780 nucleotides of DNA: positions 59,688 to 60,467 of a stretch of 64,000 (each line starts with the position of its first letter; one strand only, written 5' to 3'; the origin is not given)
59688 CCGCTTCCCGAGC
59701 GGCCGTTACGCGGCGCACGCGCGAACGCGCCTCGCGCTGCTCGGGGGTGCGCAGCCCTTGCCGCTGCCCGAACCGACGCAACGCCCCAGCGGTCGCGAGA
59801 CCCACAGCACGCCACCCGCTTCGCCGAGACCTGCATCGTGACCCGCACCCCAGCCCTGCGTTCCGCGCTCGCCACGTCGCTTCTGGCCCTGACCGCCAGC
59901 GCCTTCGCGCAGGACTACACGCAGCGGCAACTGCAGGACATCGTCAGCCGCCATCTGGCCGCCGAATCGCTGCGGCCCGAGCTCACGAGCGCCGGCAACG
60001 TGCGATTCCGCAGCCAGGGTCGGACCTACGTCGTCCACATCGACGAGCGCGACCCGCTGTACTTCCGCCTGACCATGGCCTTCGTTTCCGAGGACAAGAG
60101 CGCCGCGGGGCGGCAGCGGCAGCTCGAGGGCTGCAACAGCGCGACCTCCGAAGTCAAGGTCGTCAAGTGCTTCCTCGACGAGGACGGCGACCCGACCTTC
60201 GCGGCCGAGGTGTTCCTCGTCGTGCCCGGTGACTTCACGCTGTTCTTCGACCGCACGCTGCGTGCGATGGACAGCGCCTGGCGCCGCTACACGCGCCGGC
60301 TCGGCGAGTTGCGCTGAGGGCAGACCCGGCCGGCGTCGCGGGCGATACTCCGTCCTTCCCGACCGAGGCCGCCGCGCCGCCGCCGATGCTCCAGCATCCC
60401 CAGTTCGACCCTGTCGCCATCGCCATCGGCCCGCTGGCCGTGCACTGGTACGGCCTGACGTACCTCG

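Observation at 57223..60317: Four-gene, fully exported operon coupling a CsgG-type pore lipoprotein to a periplasmic caspase-like protease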

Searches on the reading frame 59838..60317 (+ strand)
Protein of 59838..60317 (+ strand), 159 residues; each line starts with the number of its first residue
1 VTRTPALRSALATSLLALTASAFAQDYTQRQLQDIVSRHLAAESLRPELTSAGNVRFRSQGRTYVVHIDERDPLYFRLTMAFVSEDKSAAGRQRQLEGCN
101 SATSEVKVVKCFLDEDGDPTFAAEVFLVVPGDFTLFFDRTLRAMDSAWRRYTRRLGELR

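Call 8: search_protein_families(library=pfam, proteins=[window:59838-60317:+], max_evalue=1)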
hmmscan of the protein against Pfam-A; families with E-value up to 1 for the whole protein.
window:59838-60317:+ (159 aa): 1 family
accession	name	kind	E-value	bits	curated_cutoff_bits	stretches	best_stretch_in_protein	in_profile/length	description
PF10722.14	YbjN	-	0.002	18.8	22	1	34-144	3-117/126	Putative bacterial sensory transduction regulator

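Call 9: search_protein_families(library=ncbifam, proteins=[window:59838-60317:+], max_evalue=1)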
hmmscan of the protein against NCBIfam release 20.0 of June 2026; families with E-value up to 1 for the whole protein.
window:59838-60317:+ (159 aa): 2 families
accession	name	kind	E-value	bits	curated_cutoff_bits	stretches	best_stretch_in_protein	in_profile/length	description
NF008465.0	PRK11354.1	subfamily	0.0082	16.1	92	0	128-144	16-32/73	FtsZ inhibitor protein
NF038366.1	blaSFDC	exception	0.2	10.7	840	1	13-43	9-39/382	SFDC family class C beta-lactamase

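Call 10: search_protein_families(library=padloc, proteins=[window:59838-60317:+], max_evalue=1)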
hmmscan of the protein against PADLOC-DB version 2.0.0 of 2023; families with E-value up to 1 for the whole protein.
window:59838-60317:+ (159 aa): 0 families

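Call 30: find_homologous_proteins(query=window:59838-60317:+)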
Query window:59838-60317:+ (159 aa): 140 proteins with E <= 0.001 among 273 candidates; the best 120 are listed.
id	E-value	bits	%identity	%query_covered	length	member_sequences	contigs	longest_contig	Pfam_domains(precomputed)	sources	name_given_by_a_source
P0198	9.7e-98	342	100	100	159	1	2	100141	-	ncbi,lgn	ncbi:MAG: hypothetical protein ACK57B_09585 [Betaproteobacteria bacterium]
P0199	2.3e-97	341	99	100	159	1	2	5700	-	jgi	jgi:hypothetical protein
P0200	3.5e-76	272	83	93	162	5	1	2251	-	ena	-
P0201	6.2e-75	268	87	85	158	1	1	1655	-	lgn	-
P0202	9.0e-75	267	83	85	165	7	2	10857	-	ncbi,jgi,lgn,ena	-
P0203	1.3e-74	267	86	85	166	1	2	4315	-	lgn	-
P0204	1.5e-74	267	82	93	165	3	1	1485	-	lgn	-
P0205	1.9e-74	266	86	85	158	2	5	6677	-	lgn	-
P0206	9.0e-74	264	84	88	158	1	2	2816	-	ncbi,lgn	-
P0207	1.1e-73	264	85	85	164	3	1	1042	PF10722.15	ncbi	-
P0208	3.1e-73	262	80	97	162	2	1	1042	PF10722.15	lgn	-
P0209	3.3e-73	262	82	85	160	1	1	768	-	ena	-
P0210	4.0e-73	262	82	88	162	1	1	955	PF10722.15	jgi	jgi:Putative bacterial sensory transduction regulator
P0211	5.1e-73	262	84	88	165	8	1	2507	-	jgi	-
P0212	9.1e-73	261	78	100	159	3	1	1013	-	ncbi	-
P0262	8.8e-57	209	67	85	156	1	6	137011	-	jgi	jgi:hypothetical protein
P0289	2.6e-49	185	55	99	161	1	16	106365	-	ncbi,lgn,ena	-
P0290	2.7e-49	185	59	87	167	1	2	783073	-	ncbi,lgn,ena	-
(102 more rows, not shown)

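Call 31: find_encoding_contigs(protein=P0290, flank=6000, max_places=2)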
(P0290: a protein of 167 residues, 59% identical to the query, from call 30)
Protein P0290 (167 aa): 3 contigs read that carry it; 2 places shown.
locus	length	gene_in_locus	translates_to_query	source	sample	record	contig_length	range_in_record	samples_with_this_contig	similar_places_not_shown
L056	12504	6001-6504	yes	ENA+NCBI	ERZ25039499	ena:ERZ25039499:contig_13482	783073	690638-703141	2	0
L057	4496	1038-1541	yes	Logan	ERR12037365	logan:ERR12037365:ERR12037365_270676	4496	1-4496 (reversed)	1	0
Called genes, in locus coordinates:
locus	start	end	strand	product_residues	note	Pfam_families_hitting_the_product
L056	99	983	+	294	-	PF12697:Abhydrolase_6, PF00561:Abhydrolase_1 (weak)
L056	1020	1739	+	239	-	PF00027:cNMP_binding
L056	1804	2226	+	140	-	-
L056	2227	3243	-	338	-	PF02558:ApbA, PF08546:ApbA_C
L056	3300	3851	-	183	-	PF07209:DUF1415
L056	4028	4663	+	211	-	PF00691:OmpA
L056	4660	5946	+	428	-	PF00656:Peptidase_C14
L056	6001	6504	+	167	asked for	-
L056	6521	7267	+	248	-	-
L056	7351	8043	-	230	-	-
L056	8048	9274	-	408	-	PF00079:Serpin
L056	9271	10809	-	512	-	PF00656:Peptidase_C14, PF14326:DUF4384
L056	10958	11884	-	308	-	PF00126:HTH_1, PF03466:LysR_substrate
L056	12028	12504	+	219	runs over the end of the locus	PF01547:SBP_bac_1 (faint), PF13531:SBP_bac_11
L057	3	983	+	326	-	?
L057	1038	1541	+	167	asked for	-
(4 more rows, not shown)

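Call 32: find_encoding_contigs(protein=P0289, flank=6000, max_places=2)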
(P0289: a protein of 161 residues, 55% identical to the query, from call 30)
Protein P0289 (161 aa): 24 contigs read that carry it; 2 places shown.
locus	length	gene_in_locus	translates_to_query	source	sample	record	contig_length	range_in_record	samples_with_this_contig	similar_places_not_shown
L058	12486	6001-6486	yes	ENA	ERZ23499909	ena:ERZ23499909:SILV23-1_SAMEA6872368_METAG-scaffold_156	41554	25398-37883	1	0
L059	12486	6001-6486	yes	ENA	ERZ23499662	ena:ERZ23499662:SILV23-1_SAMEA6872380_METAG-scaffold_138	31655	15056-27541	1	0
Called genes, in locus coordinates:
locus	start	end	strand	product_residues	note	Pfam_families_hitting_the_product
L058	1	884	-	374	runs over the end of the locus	PF08448:PAS_4 (weak), PF00512:HisKA, PF02518:HATPase_c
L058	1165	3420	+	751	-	PF22527:DEXQc_Suv3, PF00271:Helicase_C, PF18147:Suv3_C_1 (weak), PF12513:SUV3_C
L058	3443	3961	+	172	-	PF01863:YgjP-like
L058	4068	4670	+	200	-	PF00691:OmpA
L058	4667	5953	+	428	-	PF00656:Peptidase_C14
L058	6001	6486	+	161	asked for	-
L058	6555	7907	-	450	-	PF00079:Serpin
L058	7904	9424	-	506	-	PF00656:Peptidase_C14, PF14326:DUF4384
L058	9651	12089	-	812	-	-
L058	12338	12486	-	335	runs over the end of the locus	PF00092:VWA, PF13519:VWA_2, PF13768:VWA_3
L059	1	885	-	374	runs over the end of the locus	PF08448:PAS_4 (weak), PF00512:HisKA, PF02518:HATPase_c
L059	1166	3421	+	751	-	PF22527:DEXQc_Suv3, PF00271:Helicase_C, PF18147:Suv3_C_1 (weak), PF12513:SUV3_C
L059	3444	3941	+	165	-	PF01863:YgjP-like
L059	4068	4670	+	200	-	PF00691:OmpA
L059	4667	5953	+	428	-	PF00656:Peptidase_C14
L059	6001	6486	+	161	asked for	-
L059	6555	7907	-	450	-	PF00079:Serpin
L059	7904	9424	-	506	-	PF00656:Peptidase_C14, PF14326:DUF4384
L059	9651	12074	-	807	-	PF07715:Plug, PF00593:TonB_dep_Rec_b-barrel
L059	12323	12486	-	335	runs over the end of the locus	PF00092:VWA, PF13519:VWA_2, PF13768:VWA_3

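Call 39: search_protein_families(library=pfam, alignment_id=A3, max_evalue=0.01)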
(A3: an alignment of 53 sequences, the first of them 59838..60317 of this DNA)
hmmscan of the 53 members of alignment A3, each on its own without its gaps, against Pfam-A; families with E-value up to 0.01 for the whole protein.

A. member 1, window:59838-60317:+ (159 aa): 1 family
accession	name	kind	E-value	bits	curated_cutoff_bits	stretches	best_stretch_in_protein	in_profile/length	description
PF10722.14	YbjN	-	0.002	18.8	22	1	34-144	3-117/126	Putative bacterial sensory transduction regulator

B. families by the number of members that match (of 53 scanned): 1 family
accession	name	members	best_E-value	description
PF10722.14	YbjN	48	1.8e-07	Putative bacterial sensory transduction regulator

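Call 44: predict_structure(alignment_id=A3)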
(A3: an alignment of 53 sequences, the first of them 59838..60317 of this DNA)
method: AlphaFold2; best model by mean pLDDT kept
length: 159 residues; sequences in the alignment: 53
mean_pLDDT: 89.5   pTM: 0.75
mean pLDDT of the five models: 89.5, 88.6, 87.9, 86.5, 85.7
residues with pLDDT >= 90: 100; 70-90: 48; 50-70: 10; < 50: 1
segments of 3 or more residues with pLDDT < 50: none
pLDDT, mean of each block of 10 residues (from residue 1): 74 84 76 92 95 94 91 89 93 96 94 95 83 87 96 94
secondary structure, 60 per line:
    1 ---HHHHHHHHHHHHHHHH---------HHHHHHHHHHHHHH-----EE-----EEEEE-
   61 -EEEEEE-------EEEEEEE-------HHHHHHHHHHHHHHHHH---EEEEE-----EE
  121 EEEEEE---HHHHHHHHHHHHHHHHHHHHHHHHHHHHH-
elements in order: H4-19 H29-42 E55-59 E62-67 E75-81 H89-105 E109-113 E119-126 H130-158

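Call 47: fold_search(model_id=the predicted structure, library=pdb)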
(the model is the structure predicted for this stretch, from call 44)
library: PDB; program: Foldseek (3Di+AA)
matches with E <= 10: 1191; with E <= 0.001: 3
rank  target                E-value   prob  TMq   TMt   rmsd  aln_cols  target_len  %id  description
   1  3kxy_D                4.1e-04  1.00  0.60  0.70   3.5       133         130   16  Crystal Structure of the ExsC-ExsE Complex (released 2010-06-30)
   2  3kxy_B                6.2e-04  1.00  0.55  0.64   3.6       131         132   18  Crystal Structure of the ExsC-ExsE Complex (released 2010-06-30)
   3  3kxy_A                7.8e-04  1.00  0.52  0.60   4.0       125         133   19  Crystal Structure of the ExsC-ExsE Complex (released 2010-06-30)
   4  3cxj_A                1.2e-03  1.00  0.53  0.57   4.5       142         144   12  Crystal structure of an uncharacterized protein from Methanothermobacter thermautotrophicus (released 2008-05-13)
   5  3kxy_F                1.7e-03  1.00  0.54  0.63   3.9       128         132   18  Crystal Structure of the ExsC-ExsE Complex (released 2010-06-30)
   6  2bsi_A                1.8e-03  1.00  0.52  0.70   5.2       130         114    9  Crystal structure of the type III secretion chaperone SycT from Yersinia enterocolitica (crystal form 1) (released 2005-09-26)
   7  4h5b_B                1.8e-03  1.00  0.48  0.50   4.9       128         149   14  Crystal Structure of DR_1245 from Deinococcus radiodurans (released 2013-01-30)
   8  3kxy_H                1.9e-03  1.00  0.54  0.64   3.5       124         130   18  Crystal Structure of the ExsC-ExsE Complex (released 2010-06-30)
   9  9uwz_A                2.0e-03  1.00  0.56  0.65   3.3       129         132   18  Crystal structure of the type III secretion chaperone VecA from Vibrio parahaemolyticus (released 2025-06-25)
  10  2bsh_B                2.0e-03  1.00  0.49  0.64   7.3       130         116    9  Crystal structure of the type III secretion chaperone SycT from Yersinia enterocolitica (crystal form 2) (released 2005-08-15)
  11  9ux0_B                2.0e-03  1.00  0.54  0.64   3.8       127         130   19  Crystal structure of the virulence effector VepA in complex with its secretion chaperone VecA (released 2025-06-25)
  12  1xkp_C                2.9e-03  1.00  0.48  0.58   4.0       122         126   10  Crystal structure of the virulence factor YopN in complex with its heterodimeric chaperone SycN-YscB (released 2005-03-22)
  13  3tu3_A                3.1e-03  1.00  0.48  0.60   4.8       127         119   22  1.92 Angstrom resolution crystal structure of the full-length SpcU in complex with full-length ExoU from the type III  (released 2012-05-23)
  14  4gf3_A                3.1e-03  1.00  0.44  0.54   5.0       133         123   14  Structure of a SycH-YopH Chaperone-Effector Complex (released 2013-03-27)
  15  1jyo_A                3.2e-03  1.00  0.51  0.60   4.2       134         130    7  Structure of the Salmonella Virulence Effector SptP in Complex with its Secretion Chaperone SicP (released 2001-11-07)
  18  3kxy_J                3.7e-03  1.00  0.52  0.62   3.7       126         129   19  Crystal Structure of the ExsC-ExsE Complex (released 2010-06-30)
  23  6vu7_B                1.3e-02  1.00  0.56  0.62   3.5       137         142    9  Crystal structure of YbjN, a putative transcription regulator from E. coli (released 2020-03-11)
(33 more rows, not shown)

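Call 55: find_related_loci(query=A3, collection=metagenome_contigs, flank=6000)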
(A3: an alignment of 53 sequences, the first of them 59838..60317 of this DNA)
Query A3 (159 aa) in metagenome_contigs; peptide patterns used: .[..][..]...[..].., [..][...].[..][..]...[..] (x = any residue, [..] = any of these).
600 stretches matched a pattern (row limit reached: there are more); 38 encode a relative of the query (tblastn E <= 1e-3); 38 distinct loci.
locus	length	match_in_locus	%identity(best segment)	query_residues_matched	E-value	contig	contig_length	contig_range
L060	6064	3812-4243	80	16-159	5e-78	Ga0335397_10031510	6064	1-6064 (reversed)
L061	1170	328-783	77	6-159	2e-83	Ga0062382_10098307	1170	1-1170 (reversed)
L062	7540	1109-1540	80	16-159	5e-78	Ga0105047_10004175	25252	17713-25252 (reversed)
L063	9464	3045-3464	82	20-159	4e-78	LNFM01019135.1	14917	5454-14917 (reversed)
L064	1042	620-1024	85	25-159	5e-83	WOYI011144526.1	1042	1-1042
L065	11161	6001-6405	83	25-159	3e-76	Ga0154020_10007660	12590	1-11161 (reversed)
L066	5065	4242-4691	71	11-159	6e-70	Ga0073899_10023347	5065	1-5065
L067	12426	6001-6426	73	18-159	2e-69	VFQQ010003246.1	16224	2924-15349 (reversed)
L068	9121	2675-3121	68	11-159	4e-69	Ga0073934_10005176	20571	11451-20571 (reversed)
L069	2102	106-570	62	5-159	2e-64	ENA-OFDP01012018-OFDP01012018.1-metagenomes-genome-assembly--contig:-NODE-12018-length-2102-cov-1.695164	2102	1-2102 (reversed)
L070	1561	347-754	67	22-157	5e-65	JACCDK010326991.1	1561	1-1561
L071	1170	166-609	63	12-159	7e-65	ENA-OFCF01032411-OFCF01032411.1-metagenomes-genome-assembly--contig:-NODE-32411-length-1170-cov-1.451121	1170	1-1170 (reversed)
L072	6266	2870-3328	58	7-159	2e-58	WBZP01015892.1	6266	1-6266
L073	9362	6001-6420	56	20-159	6e-56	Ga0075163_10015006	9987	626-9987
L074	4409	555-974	56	20-159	4e-56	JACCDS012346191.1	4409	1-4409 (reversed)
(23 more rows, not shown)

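Call 57: search_protein_families(library=pfam, proteins=[L056:5500-5946:+, L056:4028-4663:+, L056:6521-7267:+, L056:7351-8043:-], max_evalue=10)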
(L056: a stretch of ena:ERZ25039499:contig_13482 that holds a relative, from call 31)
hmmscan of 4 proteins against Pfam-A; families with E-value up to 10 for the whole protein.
L056:5500-5946:+ (148 aa): 0 families

L056:4028-4663:+ (211 aa): 1 family
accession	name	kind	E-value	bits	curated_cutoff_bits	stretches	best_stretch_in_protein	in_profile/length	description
PF00691.25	OmpA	-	4.8e-19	69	27.2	1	108-199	2-93/98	OmpA family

L056:6521-7267:+ (248 aa): 1 family
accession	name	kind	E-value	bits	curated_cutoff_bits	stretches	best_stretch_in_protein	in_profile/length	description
PF13517.12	FG-GAP_3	-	0.0065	17.5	26.9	1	75-115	22-60/61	FG-GAP-like repeat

L056:7351-8043:- (230 aa): 0 families

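Call 63: find_encoding_contigs(protein=P0262, flank=8000, max_places=3)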
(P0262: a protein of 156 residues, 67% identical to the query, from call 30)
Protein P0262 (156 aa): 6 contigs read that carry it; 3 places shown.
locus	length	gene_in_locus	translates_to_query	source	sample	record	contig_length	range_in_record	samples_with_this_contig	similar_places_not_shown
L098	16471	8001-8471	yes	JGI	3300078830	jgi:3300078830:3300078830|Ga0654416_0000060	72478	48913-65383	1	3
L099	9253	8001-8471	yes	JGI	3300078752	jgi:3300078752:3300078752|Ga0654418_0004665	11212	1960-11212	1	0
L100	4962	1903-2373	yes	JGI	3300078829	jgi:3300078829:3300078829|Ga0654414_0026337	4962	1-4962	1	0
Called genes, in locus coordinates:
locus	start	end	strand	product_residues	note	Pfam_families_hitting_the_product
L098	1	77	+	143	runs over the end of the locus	-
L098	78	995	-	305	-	PF00126:HTH_1, PF03466:LysR_substrate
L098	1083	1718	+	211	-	PF01810:LysE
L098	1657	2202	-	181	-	PF07209:DUF1415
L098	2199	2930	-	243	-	PF13442:Cytochrome_CBB3 (faint), PF21342:SoxA-TsdA_cyt-c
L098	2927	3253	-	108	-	PF08770:SoxZ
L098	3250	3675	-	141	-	PF13501:SoxY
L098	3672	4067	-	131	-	-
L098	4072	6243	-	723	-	PF20256:MoCoBD_2, PF02738:MoCoBD_1, PF20256:MoCoBD_2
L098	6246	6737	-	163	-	PF00111:Fer2, PF13085:Fer2_3 (faint), PF01799:Fer2_2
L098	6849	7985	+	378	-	PF00656:Peptidase_C14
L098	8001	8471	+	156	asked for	-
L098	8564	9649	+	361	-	PF00756:Esterase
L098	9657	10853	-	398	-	-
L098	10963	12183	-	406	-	PF07690:MFS_1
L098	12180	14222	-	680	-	PF00171:Aldedh, PF01575:MaoC_dehydratas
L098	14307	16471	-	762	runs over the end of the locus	-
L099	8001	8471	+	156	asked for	-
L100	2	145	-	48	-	?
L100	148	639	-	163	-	PF00111:Fer2, PF13085:Fer2_3 (faint), PF01799:Fer2_2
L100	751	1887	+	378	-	PF00656:Peptidase_C14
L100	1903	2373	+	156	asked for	-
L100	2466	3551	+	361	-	PF00756:Esterase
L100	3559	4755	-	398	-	-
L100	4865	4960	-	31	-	?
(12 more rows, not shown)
